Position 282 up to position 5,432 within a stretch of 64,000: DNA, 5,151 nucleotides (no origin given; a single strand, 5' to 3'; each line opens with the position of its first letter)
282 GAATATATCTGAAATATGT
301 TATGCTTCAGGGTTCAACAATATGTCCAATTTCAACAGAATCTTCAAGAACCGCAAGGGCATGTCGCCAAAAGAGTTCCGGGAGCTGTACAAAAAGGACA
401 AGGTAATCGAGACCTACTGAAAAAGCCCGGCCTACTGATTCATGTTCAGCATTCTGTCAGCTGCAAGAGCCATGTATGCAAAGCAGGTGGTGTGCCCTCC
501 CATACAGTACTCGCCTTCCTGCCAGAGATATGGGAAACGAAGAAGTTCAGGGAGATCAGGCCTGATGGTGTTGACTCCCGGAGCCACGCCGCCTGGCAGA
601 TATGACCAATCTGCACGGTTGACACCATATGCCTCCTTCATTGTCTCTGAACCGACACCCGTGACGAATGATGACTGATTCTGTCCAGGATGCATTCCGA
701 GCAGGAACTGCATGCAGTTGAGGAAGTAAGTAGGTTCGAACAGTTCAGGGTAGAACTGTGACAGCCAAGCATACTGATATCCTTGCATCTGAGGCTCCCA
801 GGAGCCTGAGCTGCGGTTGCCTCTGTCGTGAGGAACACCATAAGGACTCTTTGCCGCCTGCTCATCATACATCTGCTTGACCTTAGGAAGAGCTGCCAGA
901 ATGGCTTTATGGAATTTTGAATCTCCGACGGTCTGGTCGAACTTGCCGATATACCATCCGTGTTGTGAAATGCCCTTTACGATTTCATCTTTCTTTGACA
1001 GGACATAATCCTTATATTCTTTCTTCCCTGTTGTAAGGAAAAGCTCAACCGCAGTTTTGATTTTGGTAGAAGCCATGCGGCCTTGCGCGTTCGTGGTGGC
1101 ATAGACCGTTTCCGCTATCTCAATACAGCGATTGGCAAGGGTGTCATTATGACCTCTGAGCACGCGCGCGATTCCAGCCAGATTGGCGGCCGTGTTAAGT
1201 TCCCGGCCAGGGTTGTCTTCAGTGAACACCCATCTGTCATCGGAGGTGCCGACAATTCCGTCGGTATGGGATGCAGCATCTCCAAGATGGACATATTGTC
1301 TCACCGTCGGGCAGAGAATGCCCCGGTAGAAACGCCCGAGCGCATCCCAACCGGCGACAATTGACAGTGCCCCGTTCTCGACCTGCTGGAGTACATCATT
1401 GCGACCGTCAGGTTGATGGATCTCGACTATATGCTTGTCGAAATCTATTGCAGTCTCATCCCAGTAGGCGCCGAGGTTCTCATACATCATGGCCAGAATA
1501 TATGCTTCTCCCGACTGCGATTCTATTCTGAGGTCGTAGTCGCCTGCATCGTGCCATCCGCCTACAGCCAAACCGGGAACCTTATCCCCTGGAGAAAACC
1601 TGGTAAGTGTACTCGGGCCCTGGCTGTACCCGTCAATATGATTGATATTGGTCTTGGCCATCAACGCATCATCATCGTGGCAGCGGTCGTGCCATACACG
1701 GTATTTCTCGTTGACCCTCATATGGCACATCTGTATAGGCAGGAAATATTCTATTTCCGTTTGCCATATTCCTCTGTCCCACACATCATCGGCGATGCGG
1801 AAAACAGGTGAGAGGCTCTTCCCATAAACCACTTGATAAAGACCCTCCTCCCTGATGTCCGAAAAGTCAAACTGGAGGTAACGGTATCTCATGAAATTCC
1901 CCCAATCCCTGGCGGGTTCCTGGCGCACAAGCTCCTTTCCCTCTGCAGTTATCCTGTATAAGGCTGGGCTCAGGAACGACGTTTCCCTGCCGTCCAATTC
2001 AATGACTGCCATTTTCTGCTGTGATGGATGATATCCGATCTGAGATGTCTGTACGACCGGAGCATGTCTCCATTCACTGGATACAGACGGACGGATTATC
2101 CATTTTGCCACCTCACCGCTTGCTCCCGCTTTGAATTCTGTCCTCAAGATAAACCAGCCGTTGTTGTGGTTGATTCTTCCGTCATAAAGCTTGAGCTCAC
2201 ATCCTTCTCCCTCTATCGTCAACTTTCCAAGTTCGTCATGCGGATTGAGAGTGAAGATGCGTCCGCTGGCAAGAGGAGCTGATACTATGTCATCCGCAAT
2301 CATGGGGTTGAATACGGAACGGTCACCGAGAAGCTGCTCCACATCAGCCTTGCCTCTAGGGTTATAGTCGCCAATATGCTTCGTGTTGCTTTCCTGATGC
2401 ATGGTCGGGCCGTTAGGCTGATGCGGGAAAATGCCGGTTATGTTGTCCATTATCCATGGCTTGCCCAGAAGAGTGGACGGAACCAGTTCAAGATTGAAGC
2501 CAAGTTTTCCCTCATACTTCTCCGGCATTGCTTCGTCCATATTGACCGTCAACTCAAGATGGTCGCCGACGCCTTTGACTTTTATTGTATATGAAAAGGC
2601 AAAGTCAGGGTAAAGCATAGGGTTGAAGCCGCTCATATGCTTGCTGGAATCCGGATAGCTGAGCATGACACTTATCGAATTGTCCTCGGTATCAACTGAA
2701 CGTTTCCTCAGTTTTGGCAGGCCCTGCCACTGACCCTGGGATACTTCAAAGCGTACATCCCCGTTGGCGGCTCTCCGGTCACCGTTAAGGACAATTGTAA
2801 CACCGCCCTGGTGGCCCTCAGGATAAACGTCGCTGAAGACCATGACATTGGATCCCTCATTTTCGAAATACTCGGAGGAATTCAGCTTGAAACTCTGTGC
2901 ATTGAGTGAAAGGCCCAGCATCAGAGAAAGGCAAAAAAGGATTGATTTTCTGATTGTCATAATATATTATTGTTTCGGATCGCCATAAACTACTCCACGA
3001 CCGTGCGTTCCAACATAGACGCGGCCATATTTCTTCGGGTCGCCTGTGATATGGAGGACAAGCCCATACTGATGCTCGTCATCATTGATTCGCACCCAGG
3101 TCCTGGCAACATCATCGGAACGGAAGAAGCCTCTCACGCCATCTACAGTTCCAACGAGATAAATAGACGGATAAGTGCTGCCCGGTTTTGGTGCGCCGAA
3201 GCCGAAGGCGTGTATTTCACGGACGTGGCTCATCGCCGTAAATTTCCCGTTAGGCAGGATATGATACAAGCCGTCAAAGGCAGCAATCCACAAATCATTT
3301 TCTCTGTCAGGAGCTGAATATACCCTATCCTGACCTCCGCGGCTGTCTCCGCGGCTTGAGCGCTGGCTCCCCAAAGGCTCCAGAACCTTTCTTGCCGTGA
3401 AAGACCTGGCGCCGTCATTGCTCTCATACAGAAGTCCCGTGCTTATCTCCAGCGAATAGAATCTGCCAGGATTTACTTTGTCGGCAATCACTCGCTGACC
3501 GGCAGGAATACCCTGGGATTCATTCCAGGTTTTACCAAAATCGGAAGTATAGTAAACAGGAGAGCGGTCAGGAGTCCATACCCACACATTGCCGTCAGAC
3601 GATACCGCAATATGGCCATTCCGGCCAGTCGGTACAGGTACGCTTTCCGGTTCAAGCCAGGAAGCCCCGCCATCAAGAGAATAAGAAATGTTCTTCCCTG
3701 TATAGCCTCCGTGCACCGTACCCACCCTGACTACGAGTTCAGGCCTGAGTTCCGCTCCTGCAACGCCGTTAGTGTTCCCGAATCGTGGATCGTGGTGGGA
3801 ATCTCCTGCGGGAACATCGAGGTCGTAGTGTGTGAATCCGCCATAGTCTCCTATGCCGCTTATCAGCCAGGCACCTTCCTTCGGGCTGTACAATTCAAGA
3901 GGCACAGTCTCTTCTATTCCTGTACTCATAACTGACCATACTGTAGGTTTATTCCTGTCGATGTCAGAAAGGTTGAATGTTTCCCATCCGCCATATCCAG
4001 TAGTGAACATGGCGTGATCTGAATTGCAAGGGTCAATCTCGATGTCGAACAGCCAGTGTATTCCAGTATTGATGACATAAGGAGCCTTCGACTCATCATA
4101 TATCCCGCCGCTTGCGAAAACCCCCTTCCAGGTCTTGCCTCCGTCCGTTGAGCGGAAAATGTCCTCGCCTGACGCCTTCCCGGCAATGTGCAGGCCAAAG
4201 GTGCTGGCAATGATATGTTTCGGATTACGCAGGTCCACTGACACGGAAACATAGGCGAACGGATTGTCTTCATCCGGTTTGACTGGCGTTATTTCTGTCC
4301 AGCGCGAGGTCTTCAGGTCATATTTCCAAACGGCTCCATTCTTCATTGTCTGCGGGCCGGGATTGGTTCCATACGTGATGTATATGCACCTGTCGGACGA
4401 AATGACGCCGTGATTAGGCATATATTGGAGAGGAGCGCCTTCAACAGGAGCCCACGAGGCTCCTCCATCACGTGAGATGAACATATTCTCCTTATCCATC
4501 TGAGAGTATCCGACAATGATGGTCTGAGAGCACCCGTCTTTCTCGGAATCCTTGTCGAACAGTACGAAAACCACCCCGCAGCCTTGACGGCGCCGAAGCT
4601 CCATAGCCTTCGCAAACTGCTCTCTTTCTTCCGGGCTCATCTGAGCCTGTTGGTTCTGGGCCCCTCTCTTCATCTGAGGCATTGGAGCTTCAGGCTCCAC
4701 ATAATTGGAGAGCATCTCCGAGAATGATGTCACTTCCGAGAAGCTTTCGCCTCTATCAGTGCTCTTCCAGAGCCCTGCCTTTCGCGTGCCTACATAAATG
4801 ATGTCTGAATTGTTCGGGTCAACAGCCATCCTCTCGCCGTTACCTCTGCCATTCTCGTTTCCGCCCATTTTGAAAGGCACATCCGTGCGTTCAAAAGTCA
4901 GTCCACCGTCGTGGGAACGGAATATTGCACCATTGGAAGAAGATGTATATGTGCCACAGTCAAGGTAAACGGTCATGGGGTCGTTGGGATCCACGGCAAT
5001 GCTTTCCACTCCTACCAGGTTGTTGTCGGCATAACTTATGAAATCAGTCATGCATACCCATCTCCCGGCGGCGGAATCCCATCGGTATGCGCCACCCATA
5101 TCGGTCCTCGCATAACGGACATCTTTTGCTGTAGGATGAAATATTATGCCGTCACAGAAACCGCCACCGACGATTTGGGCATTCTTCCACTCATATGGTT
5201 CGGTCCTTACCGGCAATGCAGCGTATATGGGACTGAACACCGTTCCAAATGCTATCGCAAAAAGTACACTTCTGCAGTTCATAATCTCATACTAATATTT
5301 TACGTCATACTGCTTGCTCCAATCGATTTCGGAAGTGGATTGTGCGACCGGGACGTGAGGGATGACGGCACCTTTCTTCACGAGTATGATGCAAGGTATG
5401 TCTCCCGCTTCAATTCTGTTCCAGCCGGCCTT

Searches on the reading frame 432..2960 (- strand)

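Call 70: search_protein_families(library=pfam, proteins=[window:432-2960:-], max_evalue=0.00001)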
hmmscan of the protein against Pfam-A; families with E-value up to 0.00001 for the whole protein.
window:432-2960:- (842 aa): 2 families
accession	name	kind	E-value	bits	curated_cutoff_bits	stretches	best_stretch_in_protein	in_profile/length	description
PF00759.25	Glyco_hydro_9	-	3.5e-11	43.5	27.7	1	421-776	27-384/444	Glycosyl hydrolase family 9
PF02927.20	CelD_N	-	9.9e-06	26.7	24.6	0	300-381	3-83/86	Cellulase N-terminal ig-like domain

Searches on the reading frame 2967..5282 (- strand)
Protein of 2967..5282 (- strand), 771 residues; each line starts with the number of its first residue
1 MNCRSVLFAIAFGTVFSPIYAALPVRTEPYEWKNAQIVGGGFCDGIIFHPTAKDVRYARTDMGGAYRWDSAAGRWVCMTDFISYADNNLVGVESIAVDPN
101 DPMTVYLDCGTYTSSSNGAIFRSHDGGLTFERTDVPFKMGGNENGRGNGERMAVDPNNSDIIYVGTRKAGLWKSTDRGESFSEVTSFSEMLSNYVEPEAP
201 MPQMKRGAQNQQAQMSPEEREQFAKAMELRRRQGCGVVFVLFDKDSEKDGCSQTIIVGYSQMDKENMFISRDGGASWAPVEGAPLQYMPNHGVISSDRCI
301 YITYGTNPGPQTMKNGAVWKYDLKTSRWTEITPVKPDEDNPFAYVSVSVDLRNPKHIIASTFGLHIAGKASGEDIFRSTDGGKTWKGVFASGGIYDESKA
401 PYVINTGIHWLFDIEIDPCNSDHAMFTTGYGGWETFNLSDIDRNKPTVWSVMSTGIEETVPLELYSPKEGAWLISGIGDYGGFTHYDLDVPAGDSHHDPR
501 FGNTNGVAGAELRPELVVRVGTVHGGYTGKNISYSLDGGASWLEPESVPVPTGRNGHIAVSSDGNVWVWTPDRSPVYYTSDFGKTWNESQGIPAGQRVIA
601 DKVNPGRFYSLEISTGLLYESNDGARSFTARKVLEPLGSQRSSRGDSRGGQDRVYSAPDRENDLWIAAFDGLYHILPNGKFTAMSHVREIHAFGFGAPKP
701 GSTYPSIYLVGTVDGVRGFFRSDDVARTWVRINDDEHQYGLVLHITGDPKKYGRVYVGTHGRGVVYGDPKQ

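Call 70: search_protein_families(library=pfam, proteins=[window:2967-5282:-], max_evalue=0.00001)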
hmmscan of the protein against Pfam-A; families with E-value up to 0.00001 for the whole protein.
window:2967-5282:- (771 aa): 3 families
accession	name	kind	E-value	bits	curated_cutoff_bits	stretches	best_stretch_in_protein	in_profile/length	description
PF15902.12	Sortilin-Vps10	-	6e-18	65.3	33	0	119-186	2-62/446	Sortilin, neurotensin receptor 3,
PF02012.26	BNR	-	9.7e-12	43.5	27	0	376-386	1-11/12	BNR/Asp-box repeat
PF15899.11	BNR_6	-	1.3e-06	28.4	27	0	375-386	1-12/14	BNR-Asp box repeat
